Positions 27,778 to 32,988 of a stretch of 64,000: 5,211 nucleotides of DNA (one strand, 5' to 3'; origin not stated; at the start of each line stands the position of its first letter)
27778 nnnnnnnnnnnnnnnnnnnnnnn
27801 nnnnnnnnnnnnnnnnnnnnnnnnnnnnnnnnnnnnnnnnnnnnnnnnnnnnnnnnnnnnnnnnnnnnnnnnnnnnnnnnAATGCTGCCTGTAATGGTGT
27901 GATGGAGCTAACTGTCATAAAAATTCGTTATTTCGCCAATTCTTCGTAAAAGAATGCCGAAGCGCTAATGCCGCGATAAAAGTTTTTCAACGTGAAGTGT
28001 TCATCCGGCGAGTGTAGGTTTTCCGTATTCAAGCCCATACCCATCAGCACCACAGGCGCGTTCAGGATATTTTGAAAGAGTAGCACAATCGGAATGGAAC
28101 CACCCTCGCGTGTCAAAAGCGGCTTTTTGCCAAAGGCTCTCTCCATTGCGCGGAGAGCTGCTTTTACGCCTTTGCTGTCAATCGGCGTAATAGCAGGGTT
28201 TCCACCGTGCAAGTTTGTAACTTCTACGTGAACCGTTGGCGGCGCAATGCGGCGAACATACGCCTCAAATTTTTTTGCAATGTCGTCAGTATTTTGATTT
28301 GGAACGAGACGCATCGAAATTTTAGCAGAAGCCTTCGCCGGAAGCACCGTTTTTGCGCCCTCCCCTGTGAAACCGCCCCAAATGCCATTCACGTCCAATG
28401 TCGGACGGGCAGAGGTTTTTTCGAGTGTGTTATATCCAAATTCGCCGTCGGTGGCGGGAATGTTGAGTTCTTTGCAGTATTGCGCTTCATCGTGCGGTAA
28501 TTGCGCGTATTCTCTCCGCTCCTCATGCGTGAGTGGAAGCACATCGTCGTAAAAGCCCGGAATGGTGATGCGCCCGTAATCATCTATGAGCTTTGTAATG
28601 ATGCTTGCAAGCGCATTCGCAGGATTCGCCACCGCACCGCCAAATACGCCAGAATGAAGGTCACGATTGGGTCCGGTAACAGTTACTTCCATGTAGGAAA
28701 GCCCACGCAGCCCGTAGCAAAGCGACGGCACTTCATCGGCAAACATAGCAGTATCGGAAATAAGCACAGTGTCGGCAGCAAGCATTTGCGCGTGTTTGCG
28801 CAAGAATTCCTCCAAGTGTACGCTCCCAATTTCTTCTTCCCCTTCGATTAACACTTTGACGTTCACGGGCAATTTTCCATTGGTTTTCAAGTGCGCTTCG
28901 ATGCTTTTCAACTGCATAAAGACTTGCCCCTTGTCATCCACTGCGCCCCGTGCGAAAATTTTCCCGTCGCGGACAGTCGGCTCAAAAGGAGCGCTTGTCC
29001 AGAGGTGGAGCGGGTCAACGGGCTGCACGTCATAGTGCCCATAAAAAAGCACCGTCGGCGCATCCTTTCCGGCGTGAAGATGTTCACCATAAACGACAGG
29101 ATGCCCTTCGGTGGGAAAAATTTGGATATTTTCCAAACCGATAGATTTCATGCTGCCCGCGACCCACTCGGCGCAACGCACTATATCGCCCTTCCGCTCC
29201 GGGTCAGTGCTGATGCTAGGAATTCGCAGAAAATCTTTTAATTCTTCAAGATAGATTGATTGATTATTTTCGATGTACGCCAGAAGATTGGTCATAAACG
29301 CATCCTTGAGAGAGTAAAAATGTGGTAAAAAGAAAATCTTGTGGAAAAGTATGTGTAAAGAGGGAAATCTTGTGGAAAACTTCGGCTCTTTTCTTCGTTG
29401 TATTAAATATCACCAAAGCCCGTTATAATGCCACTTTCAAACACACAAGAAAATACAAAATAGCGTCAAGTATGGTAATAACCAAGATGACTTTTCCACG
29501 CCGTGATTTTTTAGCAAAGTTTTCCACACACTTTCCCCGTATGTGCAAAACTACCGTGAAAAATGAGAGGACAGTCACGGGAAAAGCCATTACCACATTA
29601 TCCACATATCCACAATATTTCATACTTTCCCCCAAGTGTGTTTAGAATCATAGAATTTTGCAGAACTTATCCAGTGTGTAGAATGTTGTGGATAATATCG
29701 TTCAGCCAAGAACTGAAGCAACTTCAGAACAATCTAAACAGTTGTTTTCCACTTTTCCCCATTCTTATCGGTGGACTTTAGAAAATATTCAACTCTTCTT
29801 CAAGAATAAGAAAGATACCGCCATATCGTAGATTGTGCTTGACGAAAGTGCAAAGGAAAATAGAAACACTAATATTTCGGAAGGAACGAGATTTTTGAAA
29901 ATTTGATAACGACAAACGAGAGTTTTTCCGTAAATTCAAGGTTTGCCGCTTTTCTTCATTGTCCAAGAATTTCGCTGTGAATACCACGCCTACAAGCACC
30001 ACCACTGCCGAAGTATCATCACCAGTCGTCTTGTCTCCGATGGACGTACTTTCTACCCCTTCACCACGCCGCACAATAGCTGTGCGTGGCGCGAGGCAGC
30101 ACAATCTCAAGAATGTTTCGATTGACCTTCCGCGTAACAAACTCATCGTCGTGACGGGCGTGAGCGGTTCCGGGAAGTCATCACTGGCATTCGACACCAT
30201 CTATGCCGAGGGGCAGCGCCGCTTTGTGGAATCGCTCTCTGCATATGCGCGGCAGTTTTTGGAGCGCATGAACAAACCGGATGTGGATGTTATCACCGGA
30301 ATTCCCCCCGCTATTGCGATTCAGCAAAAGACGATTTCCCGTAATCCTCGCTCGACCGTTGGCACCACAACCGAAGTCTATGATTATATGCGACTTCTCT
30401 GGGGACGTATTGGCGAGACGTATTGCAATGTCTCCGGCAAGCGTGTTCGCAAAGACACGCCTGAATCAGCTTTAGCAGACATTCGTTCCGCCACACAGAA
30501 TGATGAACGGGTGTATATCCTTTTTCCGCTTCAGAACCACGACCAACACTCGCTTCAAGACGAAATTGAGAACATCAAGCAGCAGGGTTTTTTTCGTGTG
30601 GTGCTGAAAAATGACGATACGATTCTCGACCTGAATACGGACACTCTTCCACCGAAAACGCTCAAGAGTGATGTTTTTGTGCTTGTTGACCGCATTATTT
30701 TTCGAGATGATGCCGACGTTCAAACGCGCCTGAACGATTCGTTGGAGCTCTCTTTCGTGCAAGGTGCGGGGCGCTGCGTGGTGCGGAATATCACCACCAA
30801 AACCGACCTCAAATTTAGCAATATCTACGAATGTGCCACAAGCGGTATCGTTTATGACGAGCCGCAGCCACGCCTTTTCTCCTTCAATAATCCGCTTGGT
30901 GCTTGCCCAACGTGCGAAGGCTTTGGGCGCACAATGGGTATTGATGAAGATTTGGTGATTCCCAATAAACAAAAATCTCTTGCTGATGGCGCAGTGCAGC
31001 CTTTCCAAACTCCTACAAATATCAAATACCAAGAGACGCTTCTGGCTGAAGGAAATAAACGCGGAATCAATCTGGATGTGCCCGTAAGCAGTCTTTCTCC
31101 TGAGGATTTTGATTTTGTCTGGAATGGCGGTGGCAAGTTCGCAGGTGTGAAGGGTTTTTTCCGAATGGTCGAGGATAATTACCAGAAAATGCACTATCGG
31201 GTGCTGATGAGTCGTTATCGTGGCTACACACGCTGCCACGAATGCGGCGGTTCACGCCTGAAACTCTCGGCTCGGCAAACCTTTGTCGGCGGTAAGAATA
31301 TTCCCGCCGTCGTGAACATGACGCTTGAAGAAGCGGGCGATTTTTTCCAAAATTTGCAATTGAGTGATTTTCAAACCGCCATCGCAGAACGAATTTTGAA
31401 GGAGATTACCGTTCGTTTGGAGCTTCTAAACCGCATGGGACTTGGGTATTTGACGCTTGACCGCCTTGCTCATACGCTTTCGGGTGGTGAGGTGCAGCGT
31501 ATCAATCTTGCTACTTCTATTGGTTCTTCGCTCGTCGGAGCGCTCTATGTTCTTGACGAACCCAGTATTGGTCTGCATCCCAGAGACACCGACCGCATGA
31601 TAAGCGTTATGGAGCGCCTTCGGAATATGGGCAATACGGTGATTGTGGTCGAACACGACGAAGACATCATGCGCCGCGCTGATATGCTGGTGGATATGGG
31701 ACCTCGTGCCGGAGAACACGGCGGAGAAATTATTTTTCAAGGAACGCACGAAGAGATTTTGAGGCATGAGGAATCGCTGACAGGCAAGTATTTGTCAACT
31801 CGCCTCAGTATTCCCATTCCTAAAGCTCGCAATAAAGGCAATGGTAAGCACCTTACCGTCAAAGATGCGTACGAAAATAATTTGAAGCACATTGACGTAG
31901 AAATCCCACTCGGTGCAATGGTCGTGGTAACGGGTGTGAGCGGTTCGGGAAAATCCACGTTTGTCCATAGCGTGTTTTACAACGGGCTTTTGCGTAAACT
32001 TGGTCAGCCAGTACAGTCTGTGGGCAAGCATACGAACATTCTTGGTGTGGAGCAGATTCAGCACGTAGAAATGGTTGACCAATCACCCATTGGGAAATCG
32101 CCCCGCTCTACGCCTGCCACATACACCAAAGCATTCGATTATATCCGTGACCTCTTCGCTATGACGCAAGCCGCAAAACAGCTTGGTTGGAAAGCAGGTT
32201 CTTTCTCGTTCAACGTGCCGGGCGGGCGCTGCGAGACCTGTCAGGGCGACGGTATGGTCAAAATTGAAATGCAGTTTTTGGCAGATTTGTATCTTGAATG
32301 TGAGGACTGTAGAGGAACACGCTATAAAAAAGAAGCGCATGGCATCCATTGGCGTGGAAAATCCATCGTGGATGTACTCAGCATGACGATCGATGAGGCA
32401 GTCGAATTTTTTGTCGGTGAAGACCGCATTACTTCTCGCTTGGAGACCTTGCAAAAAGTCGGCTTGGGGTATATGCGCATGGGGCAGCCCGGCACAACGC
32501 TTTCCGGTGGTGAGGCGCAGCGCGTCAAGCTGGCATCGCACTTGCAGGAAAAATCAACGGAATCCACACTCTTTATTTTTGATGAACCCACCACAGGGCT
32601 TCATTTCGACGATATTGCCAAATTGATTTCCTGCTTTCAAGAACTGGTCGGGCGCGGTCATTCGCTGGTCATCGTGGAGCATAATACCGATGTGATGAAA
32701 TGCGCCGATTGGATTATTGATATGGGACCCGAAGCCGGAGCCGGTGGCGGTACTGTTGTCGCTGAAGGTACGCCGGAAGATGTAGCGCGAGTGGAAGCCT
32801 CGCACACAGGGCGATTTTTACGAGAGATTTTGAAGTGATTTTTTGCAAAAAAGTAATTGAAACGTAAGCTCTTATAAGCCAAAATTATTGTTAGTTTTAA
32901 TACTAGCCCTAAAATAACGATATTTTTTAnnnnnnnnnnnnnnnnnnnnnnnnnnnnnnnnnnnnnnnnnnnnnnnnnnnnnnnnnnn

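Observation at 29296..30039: Dense DnaA-box cluster with an AT-rich flank upstream of uvrA: candidate replication origin or DnaA-control locus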

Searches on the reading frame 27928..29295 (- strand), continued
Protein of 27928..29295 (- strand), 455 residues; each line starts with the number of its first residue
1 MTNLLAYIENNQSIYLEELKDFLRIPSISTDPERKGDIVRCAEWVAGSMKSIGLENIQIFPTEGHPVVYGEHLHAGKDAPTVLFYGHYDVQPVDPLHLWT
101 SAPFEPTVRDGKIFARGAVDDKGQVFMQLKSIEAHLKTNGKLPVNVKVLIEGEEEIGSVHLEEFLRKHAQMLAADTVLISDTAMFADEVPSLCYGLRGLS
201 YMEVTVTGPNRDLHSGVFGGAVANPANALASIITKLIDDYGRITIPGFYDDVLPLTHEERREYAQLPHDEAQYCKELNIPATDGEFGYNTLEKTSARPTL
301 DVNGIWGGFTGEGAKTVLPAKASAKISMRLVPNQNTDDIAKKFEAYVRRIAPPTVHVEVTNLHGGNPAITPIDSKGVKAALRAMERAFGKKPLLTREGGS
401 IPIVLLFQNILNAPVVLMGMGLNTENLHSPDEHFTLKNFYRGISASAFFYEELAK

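Call 59: find_encoding_contigs(protein=P0015, flank=10000, max_places=1)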
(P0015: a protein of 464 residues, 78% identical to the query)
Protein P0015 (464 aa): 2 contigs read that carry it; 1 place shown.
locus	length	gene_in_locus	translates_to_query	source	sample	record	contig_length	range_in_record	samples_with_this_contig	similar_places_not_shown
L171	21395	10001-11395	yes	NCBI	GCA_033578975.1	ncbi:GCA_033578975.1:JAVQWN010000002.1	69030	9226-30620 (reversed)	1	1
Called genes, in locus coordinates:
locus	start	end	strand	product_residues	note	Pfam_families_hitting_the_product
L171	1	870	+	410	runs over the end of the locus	PF21088:MS_channel_1st, PF00924:MS_channel_2nd, PF21082:MS_channel_3rd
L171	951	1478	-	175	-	PF13302:Acetyltransf_3 (weak), PF13420:Acetyltransf_4 (weak), PF00583:Acetyltransf_1, PF13673:Acetyltransf_10 (weak), PF13508:Acetyltransf_7, PF08445:FR47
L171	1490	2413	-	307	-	PF01370:Epimerase, PF02719:Polysacc_synt_2 (weak), PF04321:RmlD_sub_bind, PF16363:GDP_Man_Dehyd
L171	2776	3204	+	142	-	PF11736:DUF3299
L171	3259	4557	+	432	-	PF00206:Lyase_1, PF10397:ADSL_C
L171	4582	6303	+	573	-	PF01590:GAF (faint), PF13492:GAF_3 (faint), PF07228:SpoIIE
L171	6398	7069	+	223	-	PF04263:TPK_catalytic, PF04265:TPK_B1_binding (weak)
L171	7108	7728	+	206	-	PF01694:Rhomboid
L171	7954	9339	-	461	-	PF00149:Metallophos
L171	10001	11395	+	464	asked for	PF01546:Peptidase_M20, PF07687:M20_dimer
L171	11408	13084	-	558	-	PF00092:VWA, PF13519:VWA_2, PF00691:OmpA, PF00188:CAP (weak)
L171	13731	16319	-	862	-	PF09586:YfhO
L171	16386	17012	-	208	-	PF08534:Redoxin, PF00578:AhpC-TSA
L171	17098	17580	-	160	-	PF00578:AhpC-TSA, PF08534:Redoxin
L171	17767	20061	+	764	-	PF18072:FGAR-AT_linker, PF00586:AIRS, PF02769:AIRS_C, PF00586:AIRS, PF02769:AIRS_C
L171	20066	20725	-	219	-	PF04264:YceI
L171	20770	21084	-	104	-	-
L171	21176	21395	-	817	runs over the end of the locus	PF01588:tRNA_bind, PF03483:B3_4, PF03484:B5, PF17759:tRNA_synthFbeta, PF03147:FDX-ACB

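Call 60: find_encoding_contigs(protein=P0016, flank=10000, max_places=1)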
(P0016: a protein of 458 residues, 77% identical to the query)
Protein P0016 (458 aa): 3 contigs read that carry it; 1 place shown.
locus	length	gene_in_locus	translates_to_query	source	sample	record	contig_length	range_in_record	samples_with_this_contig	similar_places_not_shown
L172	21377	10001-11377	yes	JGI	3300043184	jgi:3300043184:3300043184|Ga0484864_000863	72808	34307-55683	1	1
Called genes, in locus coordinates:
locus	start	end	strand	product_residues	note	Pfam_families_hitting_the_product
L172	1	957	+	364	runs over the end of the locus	PF09516:RE_CfrBI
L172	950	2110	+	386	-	PF00535:Glycos_transf_2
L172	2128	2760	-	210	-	PF04307:YdjM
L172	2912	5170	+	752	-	PF13176:TPR_7 (faint), PF07719:TPR_2 (faint), PF13424:TPR_12 (weak), PF13424:TPR_12, PF00515:TPR_1 (weak), PF13374:TPR_10 (weak), PF13424:TPR_12, PF07228:SpoIIE, +5 more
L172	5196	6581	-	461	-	PF00083:Sugar_tr, PF07690:MFS_1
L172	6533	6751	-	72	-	-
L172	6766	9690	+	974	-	PF15902:Sortilin-Vps10 (faint), PF13860:FlgD_ig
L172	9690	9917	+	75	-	-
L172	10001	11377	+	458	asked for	PF01546:Peptidase_M20, PF07687:M20_dimer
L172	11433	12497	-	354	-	PF01636:APH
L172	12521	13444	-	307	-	PF01435:Peptidase_M48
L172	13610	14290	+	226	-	PF00230:MIP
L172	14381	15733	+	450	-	PF02403:Seryl_tRNA_N, PF00587:tRNA-synt_2b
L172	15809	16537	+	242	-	PF00081:Sod_Fe_N, PF02777:Sod_Fe_C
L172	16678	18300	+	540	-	PF22694:CtpB_N-like, PF00595:PDZ (faint), PF13180:PDZ_2, PF17820:PDZ_6 (weak), PF03572:Peptidase_S41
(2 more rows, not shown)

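Call 61: find_encoding_contigs(protein=P0023, flank=10000, max_places=1)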
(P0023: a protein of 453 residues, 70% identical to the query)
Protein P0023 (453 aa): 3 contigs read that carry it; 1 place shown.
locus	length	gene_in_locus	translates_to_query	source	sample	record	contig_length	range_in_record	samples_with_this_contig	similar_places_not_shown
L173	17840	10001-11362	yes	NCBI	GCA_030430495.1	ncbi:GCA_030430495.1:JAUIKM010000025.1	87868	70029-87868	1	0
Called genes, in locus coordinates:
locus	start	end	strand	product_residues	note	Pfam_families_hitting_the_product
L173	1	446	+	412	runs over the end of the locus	PF00278:Orn_DAP_Arg_deC, PF02784:Orn_Arg_deC_N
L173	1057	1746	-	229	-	PF07853:DUF1648, PF13630:SdpI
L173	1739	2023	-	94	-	PF12802:MarR_2 (weak), PF12840:HTH_20, PF13412:HTH_24 (faint), PF01022:HTH_5, PF21476:PF0610-like_N (weak)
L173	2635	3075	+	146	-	PF01951:Archease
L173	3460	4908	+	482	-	PF01139:RtcB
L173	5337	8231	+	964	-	PF02463:SMC_N (faint), PF06745:ATPase (faint), PF13191:AAA_16 (faint), PF13555:AAA_29 (faint), PF20703:nSTAND1 (faint), PF17760:UvrA_inter, PF17755:UvrA_DNA-bind, PF00005:ABC_tran (weak), +1 more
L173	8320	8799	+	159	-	-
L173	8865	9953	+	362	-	PF03706:LPG_synthase_TM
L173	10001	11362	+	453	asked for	PF01546:Peptidase_M20, PF07687:M20_dimer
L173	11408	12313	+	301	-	PF01370:Epimerase, PF02719:Polysacc_synt_2, PF04321:RmlD_sub_bind, PF16363:GDP_Man_Dehyd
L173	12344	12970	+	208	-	PF01812:5-FTHF_cyc-lig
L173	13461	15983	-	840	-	PF17764:PriA_3primeBD, PF04851:ResIII, PF00270:DEAD, PF18319:Zn_ribbon_PriA, PF00271:Helicase_C, PF18074:PriA_C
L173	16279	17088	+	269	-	PF01988:VIT1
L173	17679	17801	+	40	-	-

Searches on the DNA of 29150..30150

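Call 41: search_rna_families(source=window, start=29150, end=30150, threshold=evalue, max_evalue=1)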
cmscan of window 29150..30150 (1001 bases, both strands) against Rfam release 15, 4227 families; matches with E-value up to 1: 2.
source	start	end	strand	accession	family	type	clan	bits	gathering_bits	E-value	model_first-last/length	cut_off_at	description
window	29507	29565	+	RF00855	mir-254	Gene; miRNA;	-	22.9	70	0.049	1-63/63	no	mir-254 microRNA precursor family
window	29405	29508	-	RF01264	snR83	Gene; snRNA; snoRNA; HACA-box;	CL00023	15.5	75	0.65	1-308/308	no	Small nucleolar RNA snR83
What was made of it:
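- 29456..29492 (.): Conserved 37-nt element that is not a DnaA box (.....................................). Role unknown. No Rfam match (call 41).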

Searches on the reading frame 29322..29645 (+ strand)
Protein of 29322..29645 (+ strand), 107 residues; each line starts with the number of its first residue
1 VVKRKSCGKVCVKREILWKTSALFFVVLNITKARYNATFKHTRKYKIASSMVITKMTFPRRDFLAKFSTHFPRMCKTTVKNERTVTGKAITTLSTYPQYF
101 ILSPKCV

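Call 5: search_protein_families(library=pfam, proteins=[window:29322-29645:+])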
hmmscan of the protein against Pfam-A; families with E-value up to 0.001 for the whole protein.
window:29322-29645:+ (107 aa): 0 families

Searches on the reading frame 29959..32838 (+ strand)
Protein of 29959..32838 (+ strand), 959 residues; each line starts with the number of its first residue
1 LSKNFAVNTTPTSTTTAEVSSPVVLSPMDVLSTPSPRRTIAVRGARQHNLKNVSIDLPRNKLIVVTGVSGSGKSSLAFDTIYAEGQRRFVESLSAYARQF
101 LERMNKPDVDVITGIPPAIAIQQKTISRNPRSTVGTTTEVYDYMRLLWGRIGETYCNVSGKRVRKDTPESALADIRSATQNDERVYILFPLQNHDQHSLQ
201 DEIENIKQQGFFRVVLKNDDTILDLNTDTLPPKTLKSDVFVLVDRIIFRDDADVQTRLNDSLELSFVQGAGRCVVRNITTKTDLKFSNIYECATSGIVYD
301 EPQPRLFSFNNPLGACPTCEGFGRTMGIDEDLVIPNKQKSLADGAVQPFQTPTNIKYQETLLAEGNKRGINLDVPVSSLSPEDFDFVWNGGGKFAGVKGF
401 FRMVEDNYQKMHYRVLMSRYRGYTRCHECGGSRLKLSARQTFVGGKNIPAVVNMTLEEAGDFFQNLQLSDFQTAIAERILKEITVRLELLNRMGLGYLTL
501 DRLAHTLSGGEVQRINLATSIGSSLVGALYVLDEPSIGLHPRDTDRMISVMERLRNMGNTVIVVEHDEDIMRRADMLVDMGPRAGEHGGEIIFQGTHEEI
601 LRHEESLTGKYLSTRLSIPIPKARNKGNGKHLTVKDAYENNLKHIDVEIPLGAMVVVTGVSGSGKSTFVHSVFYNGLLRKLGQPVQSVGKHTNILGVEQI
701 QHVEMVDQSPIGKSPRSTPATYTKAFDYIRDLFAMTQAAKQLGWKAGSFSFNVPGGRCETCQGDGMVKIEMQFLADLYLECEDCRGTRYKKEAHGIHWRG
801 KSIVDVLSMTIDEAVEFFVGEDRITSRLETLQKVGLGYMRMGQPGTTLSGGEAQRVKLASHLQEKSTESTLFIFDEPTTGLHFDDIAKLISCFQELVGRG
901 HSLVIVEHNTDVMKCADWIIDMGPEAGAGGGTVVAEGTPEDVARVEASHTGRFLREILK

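Call 5: search_protein_families(library=pfam, proteins=[window:29959-32838:+])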
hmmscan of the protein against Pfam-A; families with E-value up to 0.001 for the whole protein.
window:29959-32838:+ (959 aa): 17 families
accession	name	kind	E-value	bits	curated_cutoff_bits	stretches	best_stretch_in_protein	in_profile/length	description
PF00005.33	ABC_tran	-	5.5e-22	79.3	25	1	812-879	77-137/137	ABC transporter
PF17760.6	UvrA_inter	-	7.7e-13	48.7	23.3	1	172-276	7-106/109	UvrA interaction domain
PF17755.6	UvrA_DNA-bind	-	1.4e-12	48.4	23.2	1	329-393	1-65/110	UvrA DNA-binding domain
PF02463.25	SMC_N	-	6.7e-11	42.5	40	0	214-580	135-211/220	RecF/RecN/SMC N terminal domain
PF13304.12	AAA_21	-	5.3e-09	37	27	0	504-563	235-295/304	AAA domain, putative AbiEii toxin, Type IV TA system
PF13555.12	AAA_29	-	5.2e-07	29.8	27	0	648-669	18-39/61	P-loop containing region of AAA domain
PF20703.3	nSTAND1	-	7.2e-07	29.6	27.1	0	46-77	19-50/379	Novel STAND NTPase 1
PF13191.12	AAA_16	-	1.5e-06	29.3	32.6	0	60-99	24-62/167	AAA ATPase domain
PF06745.19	ATPase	-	1.9e-05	24.6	26.6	0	649-679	16-46/231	KaiC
PF13671.12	AAA_33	-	2.3e-05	25.1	27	0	654-673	1-20/143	AAA domain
PF00684.25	DnaJ_CXXCXGXG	-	4.2e-05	24.2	32.7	0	757-788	17-51/65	DnaJ central domain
PF03193.22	RsgA_GTPase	-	4.9e-05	23.6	30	0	633-675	88-129/174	RsgA GTPase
PF13238.12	AAA_18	-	0.00012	23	29.4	0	63-77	1-15/128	AAA domain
PF13481.12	AAA_25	-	0.00035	20.7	27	0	56-80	29-53/195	AAA domain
PF13476.12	AAA_23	-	0.00036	21.6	27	0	42-76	4-35/201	AAA domain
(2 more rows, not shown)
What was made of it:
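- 30040..32838 (+): uvrA, the neighbour in this lineage only. Pfam UvrA domains (call 5).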

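Call 9: find_related_loci(query=window:30040-32838:+, collection=genome_contigs, flank=10000)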
Query window:30040-32838:+ (932 aa) in genome_contigs; peptide patterns used: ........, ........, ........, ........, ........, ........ (x = any residue, [..] = any of these).
599 stretches matched a pattern (row limit reached: there are more); 587 encode a relative of the query (tblastn E <= 1e-3); the best 80 are kept; 80 distinct loci.
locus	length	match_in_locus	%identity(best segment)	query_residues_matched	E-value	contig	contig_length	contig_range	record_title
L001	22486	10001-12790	64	10-932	0e+0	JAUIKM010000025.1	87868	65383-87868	MAG: bacterium isolate Co_bin.359 NODE_2392_length_87868_cov_3.752396, whole genome shotgun sequence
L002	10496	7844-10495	65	7-927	0e+0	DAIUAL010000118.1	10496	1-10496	MAG TPA_asm: Candidatus Kapaibacterium sp. isolate CTOTU1227 NODE_4859_length_10496_cov_6.606455, whole genome shotgun s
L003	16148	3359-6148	57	6-931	0e+0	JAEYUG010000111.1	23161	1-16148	MAG: Bacteroidetes bacterium isolate OH_CBlB_161 k127_458372, whole genome shotgun sequence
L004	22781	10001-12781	55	11-931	0e+0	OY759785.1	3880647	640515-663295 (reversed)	MAG: Ignavibacteriaceae bacterium isolate e3da2468-0b18-4b5b-bfd4-73ebec91e4fc genome assembly, chromosome: 1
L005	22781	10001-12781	54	11-931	0e+0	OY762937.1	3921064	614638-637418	MAG: Ignavibacteriaceae bacterium isolate 77385eac-16a0-46d9-9606-3f30544cc643 genome assembly, chromosome: 1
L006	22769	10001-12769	50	4-931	0e+0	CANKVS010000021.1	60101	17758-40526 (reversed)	uncultured Flaviramulus sp. isolate 3-10.fasta genome assembly, contig: NODE_21, whole genome shotgun sequence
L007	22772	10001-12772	50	4-929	0e+0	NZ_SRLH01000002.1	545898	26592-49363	Flavobacterium humi strain DS2-A contig2, whole genome shotgun sequence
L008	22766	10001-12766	50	4-931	0e+0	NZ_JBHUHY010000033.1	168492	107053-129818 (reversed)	Aquimarina celericrescens strain KCTC 52897 soapdenovo_K_105_33, whole genome shotgun sequence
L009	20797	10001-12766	50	4-931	0e+0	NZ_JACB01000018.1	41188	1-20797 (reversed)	Aquimarina megaterium XH134 contig18_scaffold8, whole genome shotgun sequence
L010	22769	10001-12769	50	4-931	0e+0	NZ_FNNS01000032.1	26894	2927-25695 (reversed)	Aequorivita viscosa strain CGMCC 1.11023, whole genome shotgun sequence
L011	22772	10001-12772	50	4-931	0e+0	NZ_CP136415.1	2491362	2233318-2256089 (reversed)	Polaribacter sp. HL-MS24 chromosome, complete genome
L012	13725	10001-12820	50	1-932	0e+0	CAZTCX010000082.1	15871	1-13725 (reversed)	MAG TPA_asm: uncultured Lentimicrobiaceae bacterium isolate SRP263991_co6_153 genome assembly, contig: NODE_3828_length_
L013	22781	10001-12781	49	4-931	0e+0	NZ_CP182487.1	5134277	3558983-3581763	Flavobacterium sp. RS13.1 chromosome, complete genome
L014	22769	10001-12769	49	6-931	0e+0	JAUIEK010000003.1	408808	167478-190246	MAG: Bacteroidia bacterium isolate 8_bin.28 NODE_43_length_408808_cov_2.803358, whole genome shotgun sequence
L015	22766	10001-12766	49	4-931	0e+0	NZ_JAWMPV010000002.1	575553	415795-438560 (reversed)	Lutibacter sp. TH_r2 TH_r2_2, whole genome shotgun sequence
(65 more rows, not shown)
